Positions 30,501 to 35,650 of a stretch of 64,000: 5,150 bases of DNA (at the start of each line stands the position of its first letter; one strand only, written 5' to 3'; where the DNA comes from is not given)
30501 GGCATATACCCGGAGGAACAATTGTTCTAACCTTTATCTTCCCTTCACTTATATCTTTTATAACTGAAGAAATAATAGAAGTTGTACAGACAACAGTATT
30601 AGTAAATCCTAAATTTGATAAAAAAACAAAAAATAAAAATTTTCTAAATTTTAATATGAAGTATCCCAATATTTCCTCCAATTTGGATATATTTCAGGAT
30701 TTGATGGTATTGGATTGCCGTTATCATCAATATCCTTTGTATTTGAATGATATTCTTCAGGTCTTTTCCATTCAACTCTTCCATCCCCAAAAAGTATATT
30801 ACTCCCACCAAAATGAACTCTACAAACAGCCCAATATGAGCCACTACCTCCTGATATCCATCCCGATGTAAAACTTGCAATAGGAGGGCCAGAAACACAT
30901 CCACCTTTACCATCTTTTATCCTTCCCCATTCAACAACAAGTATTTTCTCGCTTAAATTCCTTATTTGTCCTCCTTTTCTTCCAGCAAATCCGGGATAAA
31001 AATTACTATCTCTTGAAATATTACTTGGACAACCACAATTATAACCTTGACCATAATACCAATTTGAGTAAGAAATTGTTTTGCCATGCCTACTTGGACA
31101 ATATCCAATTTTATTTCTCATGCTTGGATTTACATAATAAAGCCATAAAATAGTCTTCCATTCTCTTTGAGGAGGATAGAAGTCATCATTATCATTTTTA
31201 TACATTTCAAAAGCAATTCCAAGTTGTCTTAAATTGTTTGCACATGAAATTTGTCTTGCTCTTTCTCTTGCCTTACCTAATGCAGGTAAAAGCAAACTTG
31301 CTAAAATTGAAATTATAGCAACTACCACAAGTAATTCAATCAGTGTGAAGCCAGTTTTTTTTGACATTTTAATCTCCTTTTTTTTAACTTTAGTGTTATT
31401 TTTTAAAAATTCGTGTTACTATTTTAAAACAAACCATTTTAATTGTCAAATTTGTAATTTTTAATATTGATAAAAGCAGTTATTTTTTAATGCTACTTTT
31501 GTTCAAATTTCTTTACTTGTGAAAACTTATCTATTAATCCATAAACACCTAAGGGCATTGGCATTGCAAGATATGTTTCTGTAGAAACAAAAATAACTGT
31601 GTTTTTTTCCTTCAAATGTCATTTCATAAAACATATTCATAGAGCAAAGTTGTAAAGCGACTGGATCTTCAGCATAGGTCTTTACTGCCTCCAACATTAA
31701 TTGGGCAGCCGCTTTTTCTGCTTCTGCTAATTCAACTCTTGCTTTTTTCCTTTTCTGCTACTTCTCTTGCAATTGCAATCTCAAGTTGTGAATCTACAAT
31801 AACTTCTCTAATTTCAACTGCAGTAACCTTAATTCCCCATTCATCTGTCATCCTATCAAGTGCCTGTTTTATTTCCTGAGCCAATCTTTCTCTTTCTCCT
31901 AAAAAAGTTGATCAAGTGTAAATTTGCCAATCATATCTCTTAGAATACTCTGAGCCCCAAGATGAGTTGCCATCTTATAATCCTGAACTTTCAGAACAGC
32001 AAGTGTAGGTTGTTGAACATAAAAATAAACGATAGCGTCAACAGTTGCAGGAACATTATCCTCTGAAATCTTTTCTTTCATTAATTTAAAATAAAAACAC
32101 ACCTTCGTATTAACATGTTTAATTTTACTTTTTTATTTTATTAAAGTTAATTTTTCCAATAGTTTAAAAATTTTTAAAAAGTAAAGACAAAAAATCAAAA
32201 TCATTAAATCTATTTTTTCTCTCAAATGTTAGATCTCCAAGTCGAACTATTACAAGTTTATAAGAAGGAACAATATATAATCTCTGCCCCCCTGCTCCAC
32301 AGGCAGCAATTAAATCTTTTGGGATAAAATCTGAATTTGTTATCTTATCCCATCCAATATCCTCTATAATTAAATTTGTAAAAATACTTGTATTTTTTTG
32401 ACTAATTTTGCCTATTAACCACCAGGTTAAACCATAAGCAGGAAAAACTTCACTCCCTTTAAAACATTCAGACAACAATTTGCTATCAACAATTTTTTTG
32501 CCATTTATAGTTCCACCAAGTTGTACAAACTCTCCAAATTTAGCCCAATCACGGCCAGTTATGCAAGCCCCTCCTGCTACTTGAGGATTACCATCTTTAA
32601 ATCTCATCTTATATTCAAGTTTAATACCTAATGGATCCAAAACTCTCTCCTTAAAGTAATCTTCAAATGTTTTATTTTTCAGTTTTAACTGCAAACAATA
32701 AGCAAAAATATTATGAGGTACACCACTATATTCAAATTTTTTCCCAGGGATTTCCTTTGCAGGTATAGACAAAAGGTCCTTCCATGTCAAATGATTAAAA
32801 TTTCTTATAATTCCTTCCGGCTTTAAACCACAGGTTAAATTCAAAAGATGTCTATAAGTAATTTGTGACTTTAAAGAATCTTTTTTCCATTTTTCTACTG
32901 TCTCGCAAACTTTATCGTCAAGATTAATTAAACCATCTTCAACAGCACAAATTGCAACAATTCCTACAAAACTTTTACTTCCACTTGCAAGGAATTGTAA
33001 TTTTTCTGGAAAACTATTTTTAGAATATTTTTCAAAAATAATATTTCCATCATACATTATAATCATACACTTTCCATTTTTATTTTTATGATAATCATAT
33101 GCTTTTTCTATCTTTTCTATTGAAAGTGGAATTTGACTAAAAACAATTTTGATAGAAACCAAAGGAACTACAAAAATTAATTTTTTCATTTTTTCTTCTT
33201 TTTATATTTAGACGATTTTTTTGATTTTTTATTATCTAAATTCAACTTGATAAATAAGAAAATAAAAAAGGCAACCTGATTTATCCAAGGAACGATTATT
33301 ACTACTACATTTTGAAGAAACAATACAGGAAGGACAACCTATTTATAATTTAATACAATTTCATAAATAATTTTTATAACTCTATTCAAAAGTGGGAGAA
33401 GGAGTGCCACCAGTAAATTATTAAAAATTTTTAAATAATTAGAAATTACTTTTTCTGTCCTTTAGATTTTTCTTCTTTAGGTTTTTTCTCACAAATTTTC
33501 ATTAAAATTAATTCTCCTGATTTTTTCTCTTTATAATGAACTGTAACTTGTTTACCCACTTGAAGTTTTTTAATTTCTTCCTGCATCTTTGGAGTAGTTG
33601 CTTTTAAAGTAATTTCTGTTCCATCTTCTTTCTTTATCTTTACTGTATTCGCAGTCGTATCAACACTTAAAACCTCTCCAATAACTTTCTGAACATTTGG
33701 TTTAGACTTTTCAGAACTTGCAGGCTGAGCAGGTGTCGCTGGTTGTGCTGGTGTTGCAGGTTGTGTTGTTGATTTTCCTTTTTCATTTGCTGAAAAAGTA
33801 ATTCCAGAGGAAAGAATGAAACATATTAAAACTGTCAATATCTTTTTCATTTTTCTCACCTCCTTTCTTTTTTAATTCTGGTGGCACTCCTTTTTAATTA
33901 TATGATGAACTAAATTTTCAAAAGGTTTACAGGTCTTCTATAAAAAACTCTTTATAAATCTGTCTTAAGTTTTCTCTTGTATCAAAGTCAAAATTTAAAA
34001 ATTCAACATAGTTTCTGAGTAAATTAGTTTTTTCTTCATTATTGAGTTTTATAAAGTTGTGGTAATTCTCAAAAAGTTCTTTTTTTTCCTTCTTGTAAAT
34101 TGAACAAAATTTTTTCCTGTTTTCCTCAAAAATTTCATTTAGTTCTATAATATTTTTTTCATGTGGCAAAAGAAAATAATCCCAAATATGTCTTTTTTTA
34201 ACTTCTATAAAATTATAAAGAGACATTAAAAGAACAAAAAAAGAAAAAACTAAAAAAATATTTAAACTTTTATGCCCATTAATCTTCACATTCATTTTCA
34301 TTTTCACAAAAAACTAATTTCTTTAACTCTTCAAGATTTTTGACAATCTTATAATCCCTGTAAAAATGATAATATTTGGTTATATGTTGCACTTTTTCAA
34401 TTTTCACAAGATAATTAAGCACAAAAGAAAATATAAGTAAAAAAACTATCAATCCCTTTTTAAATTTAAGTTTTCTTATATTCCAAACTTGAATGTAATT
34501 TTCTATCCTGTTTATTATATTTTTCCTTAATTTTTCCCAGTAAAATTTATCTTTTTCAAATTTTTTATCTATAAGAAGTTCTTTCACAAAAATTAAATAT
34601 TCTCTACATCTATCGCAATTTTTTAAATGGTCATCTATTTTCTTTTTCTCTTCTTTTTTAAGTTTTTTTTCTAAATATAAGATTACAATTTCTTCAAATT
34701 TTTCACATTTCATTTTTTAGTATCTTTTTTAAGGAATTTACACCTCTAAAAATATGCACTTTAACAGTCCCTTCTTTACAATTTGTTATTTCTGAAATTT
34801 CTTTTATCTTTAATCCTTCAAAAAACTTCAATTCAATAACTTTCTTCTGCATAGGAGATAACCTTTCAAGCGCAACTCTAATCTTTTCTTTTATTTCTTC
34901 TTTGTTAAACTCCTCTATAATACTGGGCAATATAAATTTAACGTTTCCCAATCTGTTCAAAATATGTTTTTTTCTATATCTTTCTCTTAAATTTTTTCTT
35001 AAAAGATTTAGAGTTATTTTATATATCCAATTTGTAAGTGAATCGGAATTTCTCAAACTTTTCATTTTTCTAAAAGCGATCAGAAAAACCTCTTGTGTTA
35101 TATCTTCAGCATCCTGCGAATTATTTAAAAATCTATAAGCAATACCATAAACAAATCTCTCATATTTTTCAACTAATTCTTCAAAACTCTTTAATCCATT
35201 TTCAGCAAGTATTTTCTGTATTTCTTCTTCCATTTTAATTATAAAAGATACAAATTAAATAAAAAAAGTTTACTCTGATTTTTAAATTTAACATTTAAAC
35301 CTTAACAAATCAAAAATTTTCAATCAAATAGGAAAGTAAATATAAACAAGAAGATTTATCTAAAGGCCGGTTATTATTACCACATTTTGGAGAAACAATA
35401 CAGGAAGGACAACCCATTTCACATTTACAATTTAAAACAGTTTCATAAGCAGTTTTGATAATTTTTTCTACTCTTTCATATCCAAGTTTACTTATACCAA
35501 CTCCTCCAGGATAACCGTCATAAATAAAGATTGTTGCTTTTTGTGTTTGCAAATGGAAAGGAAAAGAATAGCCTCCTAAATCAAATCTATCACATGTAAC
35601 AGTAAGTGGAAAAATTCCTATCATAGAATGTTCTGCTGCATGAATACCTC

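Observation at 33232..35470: About 2-kb block (ECF sigma/anti-sigma plus small secreted proteins) bracketed by a duplicated 3' end of the MrfA-like helicase gene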

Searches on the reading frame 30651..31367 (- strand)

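Call 7: search_protein_families(library=pfam, proteins=[window:30651-31367:-], max_evalue=0.01)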
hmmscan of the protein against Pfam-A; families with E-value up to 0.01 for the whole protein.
window:30651-31367:- (238 aa): 2 families
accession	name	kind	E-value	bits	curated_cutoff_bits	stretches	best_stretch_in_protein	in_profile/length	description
PF07963.17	N_methyl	-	2.4e-08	33.6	21.2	1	1-26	1-26/27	Prokaryotic N-terminal methylation motif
PF07596.16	SBP_bac_10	-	3.1e-08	34.4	23.3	1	32-62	2-32/268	Protein of unknown function (DUF1559)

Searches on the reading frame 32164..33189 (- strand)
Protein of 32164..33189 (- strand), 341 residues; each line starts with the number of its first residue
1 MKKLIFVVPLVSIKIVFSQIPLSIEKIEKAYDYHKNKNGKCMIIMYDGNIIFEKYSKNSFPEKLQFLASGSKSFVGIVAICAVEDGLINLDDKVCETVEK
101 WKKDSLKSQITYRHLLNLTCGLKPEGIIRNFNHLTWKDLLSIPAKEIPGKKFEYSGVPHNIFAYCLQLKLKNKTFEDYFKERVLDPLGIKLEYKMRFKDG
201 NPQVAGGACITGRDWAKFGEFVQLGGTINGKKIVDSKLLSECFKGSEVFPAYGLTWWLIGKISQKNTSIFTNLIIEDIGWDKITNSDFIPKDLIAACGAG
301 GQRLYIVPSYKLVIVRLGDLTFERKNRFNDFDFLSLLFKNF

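Call 7: search_protein_families(library=pfam, proteins=[window:32164-33189:-], max_evalue=0.01)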
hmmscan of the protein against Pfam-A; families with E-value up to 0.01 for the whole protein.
window:32164-33189:- (341 aa): 1 family
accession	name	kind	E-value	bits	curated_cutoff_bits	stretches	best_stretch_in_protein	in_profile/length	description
PF00144.29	Beta-lactamase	-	6.4e-20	72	27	1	36-317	13-307/329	Beta-lactamase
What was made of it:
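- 32164..33189 (-): Beta-lactamase-family serine hydrolase, the original downstream neighbour of the helicase. Pfam PF00144 (call 7).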

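Call 72: search_protein_families(library=ncbifam, proteins=[window:32164-33189:-], max_evalue=0.001)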
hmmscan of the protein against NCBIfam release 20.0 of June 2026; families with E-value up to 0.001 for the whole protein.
window:32164-33189:- (341 aa): 1 family
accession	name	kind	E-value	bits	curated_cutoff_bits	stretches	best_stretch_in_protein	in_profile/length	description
NF045925.1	3-sucCA_synth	equivalog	6.3e-16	57.9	800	1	41-258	59-279/498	3-succinylated cholic acid synthase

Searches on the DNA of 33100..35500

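Call 62: search_rna_families(source=window, start=33100, end=35500, threshold=evalue, max_evalue=1)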
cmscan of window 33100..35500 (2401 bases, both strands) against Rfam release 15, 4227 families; matches with E-value up to 1: 0.
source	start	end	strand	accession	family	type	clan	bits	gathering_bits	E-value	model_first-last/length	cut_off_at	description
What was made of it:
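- Tried and rejected: Rfam: no family matches 33100-35500 (call 62).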

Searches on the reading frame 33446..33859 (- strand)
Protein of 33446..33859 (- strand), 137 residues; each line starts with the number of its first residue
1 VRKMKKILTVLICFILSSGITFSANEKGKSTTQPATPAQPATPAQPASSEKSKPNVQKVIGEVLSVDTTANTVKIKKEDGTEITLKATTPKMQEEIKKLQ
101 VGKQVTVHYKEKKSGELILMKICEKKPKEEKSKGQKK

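Call 7: search_protein_families(library=pfam, proteins=[window:33446-33859:-], max_evalue=0.01)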
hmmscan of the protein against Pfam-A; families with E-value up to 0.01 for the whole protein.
window:33446-33859:- (137 aa): 1 family
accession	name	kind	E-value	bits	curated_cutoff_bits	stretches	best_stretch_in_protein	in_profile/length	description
PF11604.15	CusF_Ec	-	0.00072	19.8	27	1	58-122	3-70/72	Copper binding periplasmic protein CusF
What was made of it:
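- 33446..33859 (-): Secreted Pro/Ala/Thr-rich protein with a weak CusF-like C-terminal domain (137 aa). Pfam CusF_Ec E=7e-4, below cut-off (call 7).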

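Call 27: find_related_loci(query=A2, collection=metagenome_contigs, flank=8000)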
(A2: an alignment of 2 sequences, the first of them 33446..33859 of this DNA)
Query A2 (137 aa) in metagenome_contigs; peptide patterns used: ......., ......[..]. (x = any residue, [..] = any of these).
600 stretches matched a pattern, but none encodes a relative of the query by tblastn (E <= 1e-3).
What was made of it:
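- Tried and rejected: The first metagenome scan, with CusF-like peptide patterns, found nothing (call 27).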

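Call 28: find_homologous_proteins(query=window:33446-33859:-, max_evalue=0.00001)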
Query window:33446-33859:- (137 aa): 6 proteins with E <= 0.00001 among 207 candidates.
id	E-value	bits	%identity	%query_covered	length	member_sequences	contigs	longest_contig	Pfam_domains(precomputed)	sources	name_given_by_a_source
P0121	1.7e-44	169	67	87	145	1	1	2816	-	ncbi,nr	ncbi:MAG: hypothetical protein N2589_03590 [bacterium]|nr:hypothetical protein [bacterium]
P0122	7.2e-38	147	60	87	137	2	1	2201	-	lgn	-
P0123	4.1e-34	135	61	93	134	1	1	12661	-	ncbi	ncbi:MAG: hypothetical protein ACP5OB_05355 [Candidatus Ratteibacteria bacterium]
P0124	3.4e-33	132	55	95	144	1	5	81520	-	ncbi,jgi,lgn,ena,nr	ncbi:MAG TPA: hypothetical protein PKV21_02820 [bacterium]|nr:hypothetical protein [bacterium] HOM26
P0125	1.6e-30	124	56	91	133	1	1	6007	-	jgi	-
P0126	2.6e-19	87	36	87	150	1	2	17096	-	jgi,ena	jgi:hypothetical protein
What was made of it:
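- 33446..33859 (-): Only six homologues were found in 5.8 billion proteins (call 28).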

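Call 29: find_encoding_contigs(protein=P0123, flank=8000, max_places=3)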
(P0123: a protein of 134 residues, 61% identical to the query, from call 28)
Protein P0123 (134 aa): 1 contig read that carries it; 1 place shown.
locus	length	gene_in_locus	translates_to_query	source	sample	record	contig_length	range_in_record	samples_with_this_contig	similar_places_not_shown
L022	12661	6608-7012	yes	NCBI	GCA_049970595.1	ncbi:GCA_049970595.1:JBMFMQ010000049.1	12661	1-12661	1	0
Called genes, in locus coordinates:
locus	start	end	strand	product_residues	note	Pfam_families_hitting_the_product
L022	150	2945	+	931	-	PF00005:ABC_tran (faint), PF02463:SMC_N (faint), PF13191:AAA_16 (faint), PF13304:AAA_21 (faint), PF13555:AAA_29 (faint), PF20703:nSTAND1 (faint), PF17760:UvrA_inter, PF17755:UvrA_DNA-bind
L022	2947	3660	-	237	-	PF06452:CBM9_1, PF16011:CBM9_2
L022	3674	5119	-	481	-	PF01139:RtcB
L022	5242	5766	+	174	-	PF07638:Sigma70_ECF (weak), PF04542:Sigma70_r2, PF08281:Sigma70_r4_2, PF04545:Sigma70_r4, PF00196:GerE (faint)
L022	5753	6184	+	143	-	PF13490:zf-HC2 (weak)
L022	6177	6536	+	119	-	-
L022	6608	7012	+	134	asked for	-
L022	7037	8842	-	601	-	PF01134:GIDA, PF01266:DAO (faint), PF03486:HI0933_like (faint), PF07992:Pyr_redox_2, PF12831:FAD_oxidored (weak), PF13738:Pyr_redox_3 (faint), PF21680:GIDA_C_1st, PF13932:SAM_GIDA_C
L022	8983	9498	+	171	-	PF01661:Macro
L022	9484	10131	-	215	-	PF18306:LDcluster4, PF03641:Lysine_decarbox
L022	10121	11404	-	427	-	PF25145:NfeD1b_N, PF24961:NfeD_membrane, PF01957:NfeD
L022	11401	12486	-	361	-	PF01321:Creatinase_N (weak), PF00557:Peptidase_M24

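Call 30: find_encoding_contigs(protein=P0124, flank=8000, max_places=3)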
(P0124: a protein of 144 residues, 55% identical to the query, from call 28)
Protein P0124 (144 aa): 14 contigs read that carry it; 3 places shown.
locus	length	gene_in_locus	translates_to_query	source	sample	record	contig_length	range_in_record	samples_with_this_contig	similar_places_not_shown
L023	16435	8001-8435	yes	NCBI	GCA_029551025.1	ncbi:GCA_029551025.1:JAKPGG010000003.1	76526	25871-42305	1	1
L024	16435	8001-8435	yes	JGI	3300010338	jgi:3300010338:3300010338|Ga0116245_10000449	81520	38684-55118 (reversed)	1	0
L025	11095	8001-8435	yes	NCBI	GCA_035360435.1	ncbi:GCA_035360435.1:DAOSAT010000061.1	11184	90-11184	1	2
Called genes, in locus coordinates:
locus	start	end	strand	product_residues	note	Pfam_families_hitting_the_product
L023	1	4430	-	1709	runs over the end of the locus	PF13620:CarboxypepD_reg, PF13620:CarboxypepD_reg, PF14686:fn3_3, PF01835:MG2, PF07703:A2M_BRD, PF00207:A2M, PF07678:TED_complement, PF17973:bMG10, +9 more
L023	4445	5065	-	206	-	PF01871:AMMECR1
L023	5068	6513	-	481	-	PF01139:RtcB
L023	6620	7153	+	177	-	PF04542:Sigma70_r2, PF08281:Sigma70_r4_2, PF04545:Sigma70_r4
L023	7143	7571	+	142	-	PF13490:zf-HC2 (weak)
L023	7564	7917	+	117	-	-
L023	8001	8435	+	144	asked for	-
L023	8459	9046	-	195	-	PF01558:POR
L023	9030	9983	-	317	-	PF01208:URO-D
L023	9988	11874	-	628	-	PF20581:DUF6785, PF20580:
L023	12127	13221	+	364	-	PF00392:GntR, PF00532:Peripla_BP_1, PF13407:Peripla_BP_4, PF13377:Peripla_BP_3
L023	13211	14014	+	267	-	PF07963:N_methyl, PF07596:SBP_bac_10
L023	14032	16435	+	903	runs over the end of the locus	PF07691:PA14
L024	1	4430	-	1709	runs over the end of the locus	PF13620:CarboxypepD_reg, PF13620:CarboxypepD_reg, PF14686:fn3_3, PF01835:MG2, PF07703:A2M_BRD, PF00207:A2M, PF07678:TED_complement, PF17973:bMG10, +9 more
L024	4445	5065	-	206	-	PF01871:AMMECR1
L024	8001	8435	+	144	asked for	-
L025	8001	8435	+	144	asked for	-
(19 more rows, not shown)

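Call 31: find_encoding_contigs(protein=P0125, flank=8000, max_places=3)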
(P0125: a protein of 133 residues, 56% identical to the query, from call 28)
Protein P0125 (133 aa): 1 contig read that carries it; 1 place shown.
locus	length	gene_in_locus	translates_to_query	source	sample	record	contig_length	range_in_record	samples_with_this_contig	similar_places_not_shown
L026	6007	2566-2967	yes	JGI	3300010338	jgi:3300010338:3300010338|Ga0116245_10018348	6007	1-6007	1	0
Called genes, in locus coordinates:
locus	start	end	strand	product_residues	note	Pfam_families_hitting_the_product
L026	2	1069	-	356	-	?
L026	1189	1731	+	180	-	PF07638:Sigma70_ECF, PF04542:Sigma70_r2, PF08281:Sigma70_r4_2, PF04545:Sigma70_r4, PF00196:GerE (weak)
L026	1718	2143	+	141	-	PF13490:zf-HC2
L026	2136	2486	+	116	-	-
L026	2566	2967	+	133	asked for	-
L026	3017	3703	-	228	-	PF11798:IMS_HHH (faint), PF21999:IMS_HHH_1, PF11799:IMS_C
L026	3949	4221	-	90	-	PF00817:IMS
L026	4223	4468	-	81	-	-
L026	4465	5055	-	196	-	PF01726:LexA_DNA_bind, PF00717:Peptidase_S24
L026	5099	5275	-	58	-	-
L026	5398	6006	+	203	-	?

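Call 35: find_encoding_contigs(protein=P0122, flank=8000, max_places=3)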
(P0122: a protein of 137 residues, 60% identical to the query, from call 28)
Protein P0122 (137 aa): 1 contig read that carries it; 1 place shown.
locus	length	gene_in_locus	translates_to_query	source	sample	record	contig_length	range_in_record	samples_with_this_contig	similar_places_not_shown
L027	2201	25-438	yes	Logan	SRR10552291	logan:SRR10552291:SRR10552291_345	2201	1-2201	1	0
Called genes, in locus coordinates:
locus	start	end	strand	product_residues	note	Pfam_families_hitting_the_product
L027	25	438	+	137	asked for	-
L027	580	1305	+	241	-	PF07963:N_methyl, PF07596:SBP_bac_10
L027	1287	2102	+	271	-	PF01297:ZnuA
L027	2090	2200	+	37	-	?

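Call 72: search_protein_families(library=ncbifam, proteins=[window:33446-33859:-], max_evalue=0.001)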
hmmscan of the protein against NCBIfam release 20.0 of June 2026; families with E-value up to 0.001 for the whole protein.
window:33446-33859:- (137 aa): 1 family
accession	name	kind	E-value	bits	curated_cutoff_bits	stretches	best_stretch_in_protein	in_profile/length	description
NF058647.1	lipo_LytA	equivalog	2.9e-06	27.5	110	1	4-123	1-105/107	acidic lipoprotein LytA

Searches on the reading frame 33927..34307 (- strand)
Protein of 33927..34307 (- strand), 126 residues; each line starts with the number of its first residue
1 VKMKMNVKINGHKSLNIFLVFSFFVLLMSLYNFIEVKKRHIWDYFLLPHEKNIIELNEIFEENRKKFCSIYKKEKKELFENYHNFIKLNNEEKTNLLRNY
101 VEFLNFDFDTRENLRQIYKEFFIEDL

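Call 7: search_protein_families(library=pfam, proteins=[window:33927-34307:-], max_evalue=0.01)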
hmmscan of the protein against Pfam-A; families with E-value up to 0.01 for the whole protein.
window:33927-34307:- (126 aa): 1 family
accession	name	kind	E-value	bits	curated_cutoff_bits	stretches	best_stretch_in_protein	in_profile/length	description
PF11304.13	DUF3106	-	0.002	19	24.3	1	64-121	34-91/104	Protein of unknown function (DUF3106)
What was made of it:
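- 33927..34307 (-): Small membrane-anchored protein (weak DUF3106 similarity, below cut-off). Call 7.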

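Call 72: search_protein_families(library=ncbifam, proteins=[window:33927-34307:-], max_evalue=0.001)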
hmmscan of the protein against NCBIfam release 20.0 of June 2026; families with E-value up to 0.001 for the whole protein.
window:33927-34307:- (126 aa): 0 families
